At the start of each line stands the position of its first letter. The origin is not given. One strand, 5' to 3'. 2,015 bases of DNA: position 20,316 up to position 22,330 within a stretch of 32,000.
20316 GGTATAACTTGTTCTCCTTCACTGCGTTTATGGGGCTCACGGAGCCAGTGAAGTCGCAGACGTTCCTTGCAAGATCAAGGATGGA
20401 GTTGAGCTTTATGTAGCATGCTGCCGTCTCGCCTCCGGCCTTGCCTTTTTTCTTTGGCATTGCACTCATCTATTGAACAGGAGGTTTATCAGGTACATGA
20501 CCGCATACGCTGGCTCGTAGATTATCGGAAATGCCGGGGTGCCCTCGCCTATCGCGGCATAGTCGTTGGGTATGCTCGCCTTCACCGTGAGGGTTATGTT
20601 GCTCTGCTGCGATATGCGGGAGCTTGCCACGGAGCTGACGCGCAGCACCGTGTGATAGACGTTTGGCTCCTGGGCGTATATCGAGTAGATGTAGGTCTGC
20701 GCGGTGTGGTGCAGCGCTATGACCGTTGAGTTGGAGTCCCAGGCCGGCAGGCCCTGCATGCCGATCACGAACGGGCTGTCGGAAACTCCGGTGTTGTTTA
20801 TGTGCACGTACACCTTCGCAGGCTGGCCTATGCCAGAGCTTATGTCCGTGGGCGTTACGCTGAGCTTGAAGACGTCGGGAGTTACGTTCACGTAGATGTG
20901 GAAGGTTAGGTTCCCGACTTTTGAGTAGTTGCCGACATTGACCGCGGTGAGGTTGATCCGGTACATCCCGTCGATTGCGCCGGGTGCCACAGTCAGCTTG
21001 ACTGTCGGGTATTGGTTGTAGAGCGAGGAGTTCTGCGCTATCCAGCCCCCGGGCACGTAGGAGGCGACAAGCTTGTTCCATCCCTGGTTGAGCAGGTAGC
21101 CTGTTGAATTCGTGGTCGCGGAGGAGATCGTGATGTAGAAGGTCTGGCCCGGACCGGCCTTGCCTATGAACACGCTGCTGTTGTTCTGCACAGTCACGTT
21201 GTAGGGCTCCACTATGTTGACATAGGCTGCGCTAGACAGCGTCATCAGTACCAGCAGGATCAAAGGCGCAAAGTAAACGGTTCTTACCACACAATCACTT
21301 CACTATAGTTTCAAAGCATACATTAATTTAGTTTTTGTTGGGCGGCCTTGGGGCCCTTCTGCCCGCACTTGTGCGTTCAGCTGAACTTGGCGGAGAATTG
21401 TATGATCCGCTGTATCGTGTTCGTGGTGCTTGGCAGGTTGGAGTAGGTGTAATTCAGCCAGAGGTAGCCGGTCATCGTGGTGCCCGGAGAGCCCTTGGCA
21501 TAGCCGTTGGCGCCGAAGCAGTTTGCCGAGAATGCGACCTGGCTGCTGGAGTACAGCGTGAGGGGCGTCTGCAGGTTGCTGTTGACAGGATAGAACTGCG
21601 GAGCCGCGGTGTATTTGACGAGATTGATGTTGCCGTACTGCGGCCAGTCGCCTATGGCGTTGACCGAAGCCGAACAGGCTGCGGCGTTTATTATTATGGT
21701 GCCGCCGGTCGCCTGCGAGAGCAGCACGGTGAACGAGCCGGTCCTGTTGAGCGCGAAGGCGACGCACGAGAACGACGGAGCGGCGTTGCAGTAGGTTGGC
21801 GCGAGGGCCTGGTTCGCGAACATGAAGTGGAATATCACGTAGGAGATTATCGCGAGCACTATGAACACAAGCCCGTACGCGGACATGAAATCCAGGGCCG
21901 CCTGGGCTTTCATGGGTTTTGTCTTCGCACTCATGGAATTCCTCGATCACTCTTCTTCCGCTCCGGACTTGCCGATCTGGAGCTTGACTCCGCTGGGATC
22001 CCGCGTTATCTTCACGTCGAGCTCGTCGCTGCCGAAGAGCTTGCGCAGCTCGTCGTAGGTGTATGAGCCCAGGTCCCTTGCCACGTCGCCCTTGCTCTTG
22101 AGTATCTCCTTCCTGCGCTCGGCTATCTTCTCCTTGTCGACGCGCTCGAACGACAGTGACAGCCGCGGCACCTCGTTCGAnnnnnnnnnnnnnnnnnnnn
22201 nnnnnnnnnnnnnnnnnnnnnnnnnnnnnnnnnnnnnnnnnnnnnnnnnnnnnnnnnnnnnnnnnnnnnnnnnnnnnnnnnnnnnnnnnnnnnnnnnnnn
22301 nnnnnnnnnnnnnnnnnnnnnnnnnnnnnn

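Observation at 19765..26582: Candidate signal-controlled surface-filament/adhesion module: multi-PAS kinase, REC-GGDEF-like regulator, pilin and two unknown proteins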

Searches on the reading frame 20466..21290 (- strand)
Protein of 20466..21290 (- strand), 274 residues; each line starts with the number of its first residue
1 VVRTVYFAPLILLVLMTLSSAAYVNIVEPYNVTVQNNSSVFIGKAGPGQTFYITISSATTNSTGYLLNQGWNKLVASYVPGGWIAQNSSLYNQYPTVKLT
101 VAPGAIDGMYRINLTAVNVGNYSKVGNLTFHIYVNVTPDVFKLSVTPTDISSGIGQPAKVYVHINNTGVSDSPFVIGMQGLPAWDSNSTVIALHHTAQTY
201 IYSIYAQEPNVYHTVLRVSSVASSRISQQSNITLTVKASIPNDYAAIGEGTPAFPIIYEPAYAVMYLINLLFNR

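Call 3: search_protein_families(library=pfam, proteins=[window:20466-21290:-], max_evalue=0.1)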
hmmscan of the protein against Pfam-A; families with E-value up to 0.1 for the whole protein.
window:20466-21290:- (274 aa): 0 families

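Call 5: search_protein_families(library=ncbifam, proteins=[window:20466-21290:-], max_evalue=0.1)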
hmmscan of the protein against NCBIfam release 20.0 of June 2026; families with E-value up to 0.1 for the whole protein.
window:20466-21290:- (274 aa): 1 family
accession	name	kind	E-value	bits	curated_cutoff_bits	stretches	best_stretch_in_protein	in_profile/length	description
NF033506.0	PACE-CTERM-PROT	exception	0.059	12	110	0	137-188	479-531/627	putative S-layer protein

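Call 59: find_homologous_proteins(query=window:20466-21290:-, max_evalue=0.001)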
Query window:20466-21290:- (274 aa): 308 proteins with E <= 0.001 among 1114 candidates; the best 120 are listed.
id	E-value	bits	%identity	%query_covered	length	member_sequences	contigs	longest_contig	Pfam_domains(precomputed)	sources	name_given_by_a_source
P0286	9.9e-167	571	100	97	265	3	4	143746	-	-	-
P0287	7.2e-147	506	85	100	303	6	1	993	-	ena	-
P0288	2.3e-135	468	82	95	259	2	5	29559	-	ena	-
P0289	1.3e-133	462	74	100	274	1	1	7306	-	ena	-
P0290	5.4e-133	460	74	100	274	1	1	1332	-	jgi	-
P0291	1.1e-124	433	75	97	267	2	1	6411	-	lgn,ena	-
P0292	2.6e-122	425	73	95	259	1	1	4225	-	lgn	-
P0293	1.4e-119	416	72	94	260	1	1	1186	-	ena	-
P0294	1.7e-115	403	71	94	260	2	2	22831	-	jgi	jgi:hypothetical protein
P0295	1.7e-102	360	63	94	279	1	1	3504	-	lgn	-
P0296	1.9e-102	360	61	100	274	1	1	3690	-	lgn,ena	-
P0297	1.1e-101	358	60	99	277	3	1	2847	-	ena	-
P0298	3.1e-101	356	63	98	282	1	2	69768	-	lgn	-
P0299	3.9e-101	356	61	98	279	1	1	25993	-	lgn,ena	-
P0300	1.1e-99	351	61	96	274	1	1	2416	-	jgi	jgi:hypothetical protein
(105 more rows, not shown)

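Call 61: search_solved_structures(query=A5, max_evalue=10, show_alignments=3)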
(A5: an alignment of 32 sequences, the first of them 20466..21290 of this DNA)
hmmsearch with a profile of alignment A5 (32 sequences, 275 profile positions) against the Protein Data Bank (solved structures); distinct sequences matched with E-value up to 10: 5.
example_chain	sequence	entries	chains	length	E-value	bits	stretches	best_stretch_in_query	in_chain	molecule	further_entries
8tr3_A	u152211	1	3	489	0.053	16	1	16-74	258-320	CNE40 SOSIP Envelope glycoprotein gp120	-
9bnl_A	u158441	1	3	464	0.67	12.4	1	19-74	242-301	Envelope glycoprotein Gp120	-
9dhw_A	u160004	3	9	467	0.67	12.4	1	19-74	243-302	Q23.MD39 Surface protein gp120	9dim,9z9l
9btv_A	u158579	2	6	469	0.68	12.4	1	19-74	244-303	Envelope glycoprotein gp120 | HIV Env gp120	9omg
4ycg_A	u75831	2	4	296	1.5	11.2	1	62-103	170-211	Bone Morphogenetic Protein 9 Growth Factor Domain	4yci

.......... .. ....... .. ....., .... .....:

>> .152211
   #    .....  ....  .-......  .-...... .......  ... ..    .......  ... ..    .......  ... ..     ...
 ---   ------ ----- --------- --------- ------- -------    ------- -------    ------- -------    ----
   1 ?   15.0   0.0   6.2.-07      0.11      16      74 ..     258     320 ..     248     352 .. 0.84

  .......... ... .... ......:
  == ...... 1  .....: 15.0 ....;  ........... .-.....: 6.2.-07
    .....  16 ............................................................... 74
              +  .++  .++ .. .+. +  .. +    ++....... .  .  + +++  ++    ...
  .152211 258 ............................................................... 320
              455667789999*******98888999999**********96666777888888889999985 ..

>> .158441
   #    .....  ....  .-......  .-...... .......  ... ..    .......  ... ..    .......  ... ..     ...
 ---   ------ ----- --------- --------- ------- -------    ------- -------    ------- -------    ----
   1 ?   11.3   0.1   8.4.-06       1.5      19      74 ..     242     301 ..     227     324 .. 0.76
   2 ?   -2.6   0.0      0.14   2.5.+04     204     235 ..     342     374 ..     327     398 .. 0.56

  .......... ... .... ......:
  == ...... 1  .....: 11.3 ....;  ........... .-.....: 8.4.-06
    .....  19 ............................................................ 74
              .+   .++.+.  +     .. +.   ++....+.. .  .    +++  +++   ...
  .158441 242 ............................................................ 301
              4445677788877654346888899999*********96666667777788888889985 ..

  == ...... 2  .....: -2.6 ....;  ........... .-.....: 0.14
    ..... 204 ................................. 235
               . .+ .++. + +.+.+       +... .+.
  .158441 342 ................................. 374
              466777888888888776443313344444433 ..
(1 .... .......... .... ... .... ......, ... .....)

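Call 62: search_protein_families(library=pfam, alignment_id=A5, max_evalue=1)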
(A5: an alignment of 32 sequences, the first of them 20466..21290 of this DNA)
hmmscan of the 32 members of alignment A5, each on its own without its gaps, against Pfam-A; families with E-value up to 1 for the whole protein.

A. member 1, window:20466-21290:- (274 aa): 1 family
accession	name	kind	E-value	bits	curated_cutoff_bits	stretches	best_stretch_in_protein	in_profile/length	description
PF20363.3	DUF6658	-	0.13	12.5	27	1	2-48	16-61/178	Family of unknown function (DUF6658)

B. families by the number of members that match (of 32 scanned): 13 families
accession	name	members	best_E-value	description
PF24943.1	Fn3_Dep-1_2nd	11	0.0017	Dep-1 second Fn3-like domain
PF07705.17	CARDB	5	0.0089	CARDB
PF00868.26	Transglut_N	4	0.021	Transglutaminase family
PF04200.17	Lipoprotein_17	2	0.059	Lipoprotein associated domain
PF13584.12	BatD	2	0.061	BatD DUF11 like domain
PF08522.16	BT_3987-like_N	1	0.0088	BT_3987-like, N-terminal domain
PF10989.13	DUF2808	1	0.019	Protein of unknown function (DUF2808)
PF10633.15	NPCBM_assoc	1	0.041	NPCBM-associated, NEW3 domain of alpha-galactosidase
PF22060.2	Cep192_D1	1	0.061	Cep192 domain 1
PF05506.17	PLipase_C_C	1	0.086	Bacterial phospholipase C, C-terminal domain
PF20363.3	DUF6658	1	0.13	Family of unknown function (DUF6658)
PF12499.13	DUF3707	1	0.17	Pherophorin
PF24086.1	DUF7371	1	0.29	Domain of unknown function (DUF7371)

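Call 74: search_protein_families(library=padloc, proteins=[window:20466-21290:-], max_evalue=0.01)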
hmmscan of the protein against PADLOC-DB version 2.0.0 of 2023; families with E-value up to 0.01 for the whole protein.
window:20466-21290:- (274 aa): 0 families

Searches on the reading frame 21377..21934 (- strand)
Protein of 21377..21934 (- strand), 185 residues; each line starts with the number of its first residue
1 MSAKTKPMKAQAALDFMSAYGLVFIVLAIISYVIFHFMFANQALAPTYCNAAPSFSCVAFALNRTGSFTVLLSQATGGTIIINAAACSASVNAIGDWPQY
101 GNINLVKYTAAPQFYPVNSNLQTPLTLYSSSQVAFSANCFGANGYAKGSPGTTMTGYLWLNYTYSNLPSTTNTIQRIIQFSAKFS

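Call 3: search_protein_families(library=pfam, proteins=[window:21377-21934:-], max_evalue=0.1)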
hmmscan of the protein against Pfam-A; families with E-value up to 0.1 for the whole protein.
window:21377-21934:- (185 aa): 1 family
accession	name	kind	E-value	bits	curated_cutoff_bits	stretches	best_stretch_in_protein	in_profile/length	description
PF04277.18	OAD_gamma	-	0.039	15.1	27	1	12-46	3-37/76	Oxaloacetate decarboxylase, gamma chain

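Call 5: search_protein_families(library=ncbifam, proteins=[window:21377-21934:-], max_evalue=0.1)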
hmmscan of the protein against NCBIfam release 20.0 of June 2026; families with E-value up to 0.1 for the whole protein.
window:21377-21934:- (185 aa): 0 families

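Call 50: search_protein_families(library=pfam, alignment_id=A4, max_evalue=1)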
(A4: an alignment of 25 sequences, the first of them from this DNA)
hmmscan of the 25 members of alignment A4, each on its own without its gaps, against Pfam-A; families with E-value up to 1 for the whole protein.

A. member 1, seq(185 aa): 1 family
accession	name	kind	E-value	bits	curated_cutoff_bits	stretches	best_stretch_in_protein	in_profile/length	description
PF04277.18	OAD_gamma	-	0.039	15.1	27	1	12-46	3-37/76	Oxaloacetate decarboxylase, gamma chain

B. families by the number of members that match (of 25 scanned): 10 families
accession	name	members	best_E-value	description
PF23958.1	DUF7287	6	0.02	Family of unknown function (DUF7287)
PF07865.16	DUF1652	2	0.037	Protein of unknown function (DUF1652)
PF05748.17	Rubella_E1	1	0.00024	Rubella membrane glycoprotein E1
PF07884.19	VKOR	1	0.0044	Vitamin K epoxide reductase family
PF04277.18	OAD_gamma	1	0.039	Oxaloacetate decarboxylase, gamma chain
PF25141.1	PGAP1_2nd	1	0.052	GPI inositol-deacylase beta-sandwich domain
PF19532.5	Ig_TMEM131L_2nd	1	0.061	Transmembrane protein 131-like, second Ig-like domain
PF02175.22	7TM_GPCR_Srb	1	0.07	Serpentine type 7TM GPCR chemoreceptor Srb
PF19443.4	DAHL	1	0.24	DAHL domain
PF19483.4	DUF6019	1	0.51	Family of unknown function (DUF6019)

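Call 51: search_solved_structures(query=A4, max_evalue=10, show_alignments=2)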
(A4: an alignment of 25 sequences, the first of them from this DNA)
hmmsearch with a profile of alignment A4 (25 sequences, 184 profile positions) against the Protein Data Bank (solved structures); distinct sequences matched with E-value up to 10: 1.
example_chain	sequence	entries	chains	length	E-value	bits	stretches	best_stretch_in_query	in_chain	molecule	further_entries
6t99_A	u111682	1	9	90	0.65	12.7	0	123-148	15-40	Fucose-binding lectin protein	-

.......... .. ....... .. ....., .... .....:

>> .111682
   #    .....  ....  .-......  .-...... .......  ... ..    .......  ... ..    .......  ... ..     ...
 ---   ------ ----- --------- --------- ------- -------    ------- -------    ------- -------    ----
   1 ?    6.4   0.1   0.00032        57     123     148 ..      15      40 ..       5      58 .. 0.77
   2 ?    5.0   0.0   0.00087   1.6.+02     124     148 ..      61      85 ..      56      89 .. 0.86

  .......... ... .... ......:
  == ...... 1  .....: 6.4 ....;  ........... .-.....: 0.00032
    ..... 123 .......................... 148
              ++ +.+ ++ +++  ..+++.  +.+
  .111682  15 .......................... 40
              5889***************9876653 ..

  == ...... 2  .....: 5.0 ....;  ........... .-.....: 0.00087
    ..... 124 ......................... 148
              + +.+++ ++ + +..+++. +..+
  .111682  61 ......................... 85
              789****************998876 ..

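Call 74: search_protein_families(library=padloc, proteins=[window:21377-21934:-], max_evalue=0.01)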
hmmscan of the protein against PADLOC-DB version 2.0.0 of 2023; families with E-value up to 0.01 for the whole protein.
window:21377-21934:- (185 aa): 0 families

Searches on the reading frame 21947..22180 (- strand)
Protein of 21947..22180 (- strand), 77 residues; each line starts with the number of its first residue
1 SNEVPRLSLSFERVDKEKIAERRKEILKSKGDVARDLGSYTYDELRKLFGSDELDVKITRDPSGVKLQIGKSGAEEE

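Call 67: search_protein_families(library=pfam, proteins=[window:21947-22180:-], max_evalue=1)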
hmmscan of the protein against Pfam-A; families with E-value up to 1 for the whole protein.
window:21947-22180:- (77 aa): 1 family
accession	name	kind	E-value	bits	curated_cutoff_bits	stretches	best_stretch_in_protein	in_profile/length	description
PF08557.15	Lipid_DES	-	0.071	13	23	0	20-28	15-23/37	Sphingolipid Delta4-desaturase (DES)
